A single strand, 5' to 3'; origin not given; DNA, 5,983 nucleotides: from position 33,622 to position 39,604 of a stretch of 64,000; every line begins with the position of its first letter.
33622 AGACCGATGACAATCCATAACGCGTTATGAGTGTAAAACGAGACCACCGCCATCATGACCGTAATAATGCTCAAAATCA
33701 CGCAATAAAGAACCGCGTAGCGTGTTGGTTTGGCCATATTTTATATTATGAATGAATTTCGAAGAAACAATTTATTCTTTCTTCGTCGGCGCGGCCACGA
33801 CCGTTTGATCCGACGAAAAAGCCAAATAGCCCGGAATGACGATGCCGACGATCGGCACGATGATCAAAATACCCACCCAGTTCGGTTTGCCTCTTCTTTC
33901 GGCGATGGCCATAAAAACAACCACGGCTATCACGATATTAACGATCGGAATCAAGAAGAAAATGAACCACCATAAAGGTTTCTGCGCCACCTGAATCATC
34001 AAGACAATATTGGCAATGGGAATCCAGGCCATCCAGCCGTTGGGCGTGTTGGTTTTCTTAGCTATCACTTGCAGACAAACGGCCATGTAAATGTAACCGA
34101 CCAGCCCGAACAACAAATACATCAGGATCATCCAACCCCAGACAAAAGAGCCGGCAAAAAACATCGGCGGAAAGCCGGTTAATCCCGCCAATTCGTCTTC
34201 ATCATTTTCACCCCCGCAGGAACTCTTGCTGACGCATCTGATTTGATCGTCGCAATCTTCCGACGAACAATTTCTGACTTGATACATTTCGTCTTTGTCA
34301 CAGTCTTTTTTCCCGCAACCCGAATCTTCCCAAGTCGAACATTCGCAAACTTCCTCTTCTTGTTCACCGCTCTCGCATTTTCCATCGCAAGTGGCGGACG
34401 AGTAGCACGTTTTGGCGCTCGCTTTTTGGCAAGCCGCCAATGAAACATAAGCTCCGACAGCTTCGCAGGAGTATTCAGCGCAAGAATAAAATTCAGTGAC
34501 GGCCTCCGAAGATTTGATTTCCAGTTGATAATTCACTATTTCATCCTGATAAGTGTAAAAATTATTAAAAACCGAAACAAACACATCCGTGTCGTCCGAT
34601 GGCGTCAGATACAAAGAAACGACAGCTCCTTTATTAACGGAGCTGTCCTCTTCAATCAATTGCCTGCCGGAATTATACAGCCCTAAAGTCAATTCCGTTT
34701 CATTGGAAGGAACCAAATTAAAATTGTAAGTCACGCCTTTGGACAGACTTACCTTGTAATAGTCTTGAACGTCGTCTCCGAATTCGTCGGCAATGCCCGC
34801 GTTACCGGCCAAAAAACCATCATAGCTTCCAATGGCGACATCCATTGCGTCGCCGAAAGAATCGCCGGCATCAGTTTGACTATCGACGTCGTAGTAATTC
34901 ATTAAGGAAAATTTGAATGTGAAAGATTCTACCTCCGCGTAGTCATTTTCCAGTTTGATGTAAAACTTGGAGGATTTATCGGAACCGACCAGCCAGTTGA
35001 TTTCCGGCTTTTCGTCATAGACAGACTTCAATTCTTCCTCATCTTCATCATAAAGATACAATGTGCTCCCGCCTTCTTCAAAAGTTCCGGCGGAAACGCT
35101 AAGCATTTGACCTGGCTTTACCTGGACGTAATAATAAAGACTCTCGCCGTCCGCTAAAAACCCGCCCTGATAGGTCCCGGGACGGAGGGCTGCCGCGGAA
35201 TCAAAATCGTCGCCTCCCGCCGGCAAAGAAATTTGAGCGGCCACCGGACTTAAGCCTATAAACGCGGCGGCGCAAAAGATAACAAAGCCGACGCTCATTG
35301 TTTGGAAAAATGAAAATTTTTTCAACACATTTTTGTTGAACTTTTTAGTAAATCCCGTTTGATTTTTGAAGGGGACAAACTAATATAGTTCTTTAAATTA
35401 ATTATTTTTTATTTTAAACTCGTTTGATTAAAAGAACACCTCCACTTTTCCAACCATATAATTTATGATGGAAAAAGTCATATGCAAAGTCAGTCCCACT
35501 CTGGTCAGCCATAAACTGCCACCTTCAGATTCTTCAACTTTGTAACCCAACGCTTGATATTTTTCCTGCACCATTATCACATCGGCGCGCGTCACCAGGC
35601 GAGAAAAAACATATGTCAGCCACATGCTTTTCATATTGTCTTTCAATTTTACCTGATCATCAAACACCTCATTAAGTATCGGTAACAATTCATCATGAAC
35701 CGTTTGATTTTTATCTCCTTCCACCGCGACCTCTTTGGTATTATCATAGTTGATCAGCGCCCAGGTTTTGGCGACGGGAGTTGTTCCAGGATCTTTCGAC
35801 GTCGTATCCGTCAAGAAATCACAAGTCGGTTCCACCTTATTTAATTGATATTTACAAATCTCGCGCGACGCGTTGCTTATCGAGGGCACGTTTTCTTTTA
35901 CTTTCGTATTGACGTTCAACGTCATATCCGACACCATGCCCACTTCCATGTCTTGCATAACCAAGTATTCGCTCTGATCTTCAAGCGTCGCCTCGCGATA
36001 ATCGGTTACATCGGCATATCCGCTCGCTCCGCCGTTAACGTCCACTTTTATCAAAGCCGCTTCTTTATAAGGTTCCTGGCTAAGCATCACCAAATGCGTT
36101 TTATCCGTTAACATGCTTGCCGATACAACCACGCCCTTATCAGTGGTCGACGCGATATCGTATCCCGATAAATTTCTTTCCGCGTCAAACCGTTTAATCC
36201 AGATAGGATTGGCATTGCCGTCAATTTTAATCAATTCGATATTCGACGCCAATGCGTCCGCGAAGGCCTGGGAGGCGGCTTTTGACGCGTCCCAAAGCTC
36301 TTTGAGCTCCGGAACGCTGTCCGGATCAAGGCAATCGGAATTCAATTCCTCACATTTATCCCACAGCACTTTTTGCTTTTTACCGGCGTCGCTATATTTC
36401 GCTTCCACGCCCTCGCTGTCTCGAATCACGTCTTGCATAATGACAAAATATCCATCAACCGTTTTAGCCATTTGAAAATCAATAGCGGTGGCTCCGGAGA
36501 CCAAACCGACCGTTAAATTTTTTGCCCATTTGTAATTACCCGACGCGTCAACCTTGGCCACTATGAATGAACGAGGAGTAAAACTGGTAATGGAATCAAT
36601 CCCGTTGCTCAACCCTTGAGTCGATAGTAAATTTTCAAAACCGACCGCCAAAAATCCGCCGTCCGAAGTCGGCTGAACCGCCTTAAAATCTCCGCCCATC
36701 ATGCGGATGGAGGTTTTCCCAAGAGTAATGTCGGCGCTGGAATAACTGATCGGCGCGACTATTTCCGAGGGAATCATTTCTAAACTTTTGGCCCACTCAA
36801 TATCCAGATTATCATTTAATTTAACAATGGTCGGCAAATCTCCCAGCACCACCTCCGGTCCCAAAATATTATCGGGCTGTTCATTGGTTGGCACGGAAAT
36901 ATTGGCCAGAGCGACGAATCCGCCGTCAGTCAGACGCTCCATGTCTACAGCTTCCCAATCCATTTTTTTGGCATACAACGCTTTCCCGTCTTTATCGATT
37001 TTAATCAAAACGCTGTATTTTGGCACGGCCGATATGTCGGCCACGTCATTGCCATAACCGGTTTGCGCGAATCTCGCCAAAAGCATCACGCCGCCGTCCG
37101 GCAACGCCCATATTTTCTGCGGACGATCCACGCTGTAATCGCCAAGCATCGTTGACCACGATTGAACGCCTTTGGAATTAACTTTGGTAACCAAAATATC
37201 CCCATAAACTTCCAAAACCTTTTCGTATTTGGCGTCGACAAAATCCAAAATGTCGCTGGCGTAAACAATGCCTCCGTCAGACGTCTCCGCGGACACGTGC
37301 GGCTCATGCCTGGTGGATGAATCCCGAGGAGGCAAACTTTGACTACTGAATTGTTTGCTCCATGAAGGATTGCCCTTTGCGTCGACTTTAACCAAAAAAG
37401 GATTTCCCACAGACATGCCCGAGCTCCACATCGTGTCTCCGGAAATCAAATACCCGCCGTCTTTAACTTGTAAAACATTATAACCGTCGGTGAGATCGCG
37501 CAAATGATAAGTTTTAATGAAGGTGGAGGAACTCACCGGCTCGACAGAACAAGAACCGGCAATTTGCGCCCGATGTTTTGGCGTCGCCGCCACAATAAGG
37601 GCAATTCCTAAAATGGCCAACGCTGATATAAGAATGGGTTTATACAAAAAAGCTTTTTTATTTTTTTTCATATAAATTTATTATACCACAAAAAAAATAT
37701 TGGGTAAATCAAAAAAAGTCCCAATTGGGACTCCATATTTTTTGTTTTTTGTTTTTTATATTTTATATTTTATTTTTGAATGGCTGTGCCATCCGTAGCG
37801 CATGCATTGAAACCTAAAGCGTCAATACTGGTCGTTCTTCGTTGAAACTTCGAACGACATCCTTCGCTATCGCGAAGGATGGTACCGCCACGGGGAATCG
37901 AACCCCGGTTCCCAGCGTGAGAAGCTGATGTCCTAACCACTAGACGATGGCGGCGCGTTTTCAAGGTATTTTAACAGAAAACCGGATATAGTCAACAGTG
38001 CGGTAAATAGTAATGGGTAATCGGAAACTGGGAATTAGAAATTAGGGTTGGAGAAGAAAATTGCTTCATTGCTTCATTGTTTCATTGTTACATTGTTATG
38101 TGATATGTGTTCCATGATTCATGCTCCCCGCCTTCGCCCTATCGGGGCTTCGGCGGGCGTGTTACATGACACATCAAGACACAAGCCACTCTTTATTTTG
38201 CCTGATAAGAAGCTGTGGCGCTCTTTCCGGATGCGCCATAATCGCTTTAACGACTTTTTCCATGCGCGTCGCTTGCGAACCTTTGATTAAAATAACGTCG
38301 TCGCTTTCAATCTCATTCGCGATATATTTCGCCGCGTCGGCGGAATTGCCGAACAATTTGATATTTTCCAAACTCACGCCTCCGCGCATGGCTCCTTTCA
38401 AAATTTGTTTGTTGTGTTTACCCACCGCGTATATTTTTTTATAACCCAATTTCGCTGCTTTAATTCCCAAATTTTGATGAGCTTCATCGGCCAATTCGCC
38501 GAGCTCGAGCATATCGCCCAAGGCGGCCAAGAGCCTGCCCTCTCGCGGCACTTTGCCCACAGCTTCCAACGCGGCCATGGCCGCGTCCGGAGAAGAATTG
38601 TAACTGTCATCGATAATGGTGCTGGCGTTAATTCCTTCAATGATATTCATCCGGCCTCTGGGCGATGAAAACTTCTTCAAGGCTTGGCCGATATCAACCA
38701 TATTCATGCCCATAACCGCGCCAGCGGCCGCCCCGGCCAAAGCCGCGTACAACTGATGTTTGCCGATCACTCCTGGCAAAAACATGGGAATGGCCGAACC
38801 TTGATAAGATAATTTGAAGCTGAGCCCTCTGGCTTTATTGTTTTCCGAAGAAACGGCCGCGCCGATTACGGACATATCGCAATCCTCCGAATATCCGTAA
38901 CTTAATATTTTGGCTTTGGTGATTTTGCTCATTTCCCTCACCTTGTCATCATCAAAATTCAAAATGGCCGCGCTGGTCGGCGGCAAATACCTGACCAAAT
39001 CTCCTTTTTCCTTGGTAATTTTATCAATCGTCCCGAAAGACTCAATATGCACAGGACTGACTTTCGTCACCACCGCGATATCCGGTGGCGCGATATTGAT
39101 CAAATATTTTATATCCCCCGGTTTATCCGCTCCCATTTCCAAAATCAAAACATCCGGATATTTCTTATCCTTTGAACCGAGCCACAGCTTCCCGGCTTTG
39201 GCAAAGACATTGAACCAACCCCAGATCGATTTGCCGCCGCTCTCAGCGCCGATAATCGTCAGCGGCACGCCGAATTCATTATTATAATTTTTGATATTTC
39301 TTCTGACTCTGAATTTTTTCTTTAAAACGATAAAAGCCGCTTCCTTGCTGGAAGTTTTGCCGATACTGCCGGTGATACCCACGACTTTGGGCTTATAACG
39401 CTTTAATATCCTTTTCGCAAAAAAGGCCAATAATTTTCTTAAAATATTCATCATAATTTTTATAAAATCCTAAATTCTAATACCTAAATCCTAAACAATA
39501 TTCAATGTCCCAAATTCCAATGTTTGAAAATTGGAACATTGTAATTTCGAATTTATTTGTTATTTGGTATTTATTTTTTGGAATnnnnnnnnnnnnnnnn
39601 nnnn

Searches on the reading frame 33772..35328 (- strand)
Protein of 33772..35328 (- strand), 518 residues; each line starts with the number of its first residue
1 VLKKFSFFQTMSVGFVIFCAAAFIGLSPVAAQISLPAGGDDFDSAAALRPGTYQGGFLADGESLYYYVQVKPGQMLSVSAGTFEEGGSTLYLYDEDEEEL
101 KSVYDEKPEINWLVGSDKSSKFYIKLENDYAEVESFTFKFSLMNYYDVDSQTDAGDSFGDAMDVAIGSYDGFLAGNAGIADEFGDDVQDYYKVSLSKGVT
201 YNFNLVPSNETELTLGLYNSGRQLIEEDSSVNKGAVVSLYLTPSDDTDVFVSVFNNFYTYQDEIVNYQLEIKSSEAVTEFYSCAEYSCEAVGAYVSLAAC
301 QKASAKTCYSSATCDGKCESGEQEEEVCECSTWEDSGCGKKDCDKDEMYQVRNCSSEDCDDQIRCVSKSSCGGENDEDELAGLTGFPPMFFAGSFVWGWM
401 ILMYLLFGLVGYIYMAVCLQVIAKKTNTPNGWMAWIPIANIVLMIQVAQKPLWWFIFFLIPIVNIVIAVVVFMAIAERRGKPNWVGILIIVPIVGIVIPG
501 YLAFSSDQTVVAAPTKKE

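Call 21: search_protein_families(library=pfam, proteins=[window:33772-35328:-], max_evalue=0.001)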
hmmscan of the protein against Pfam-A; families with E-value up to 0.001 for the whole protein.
window:33772-35328:- (518 aa): 1 family
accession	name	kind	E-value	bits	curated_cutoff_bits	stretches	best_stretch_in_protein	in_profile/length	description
PF18936.5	DUF5684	-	3.7e-09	37.5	27.4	1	432-477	1-46/81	Family of unknown function (DUF5684)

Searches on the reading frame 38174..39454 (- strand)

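Call 21: search_protein_families(library=pfam, proteins=[window:38174-39454:-], max_evalue=0.001)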
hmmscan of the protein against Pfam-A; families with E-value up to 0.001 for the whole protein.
window:38174-39454:- (426 aa): 2 families
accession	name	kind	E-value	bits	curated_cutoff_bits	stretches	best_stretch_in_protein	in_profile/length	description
PF08245.18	Mur_ligase_M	-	6.7e-26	91.9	24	1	97-244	54-199/200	Mur ligase middle domain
PF02875.26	Mur_ligase_C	-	6.9e-18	66.1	28.4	1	267-393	1-126/127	Mur ligase, glutamate ligase domain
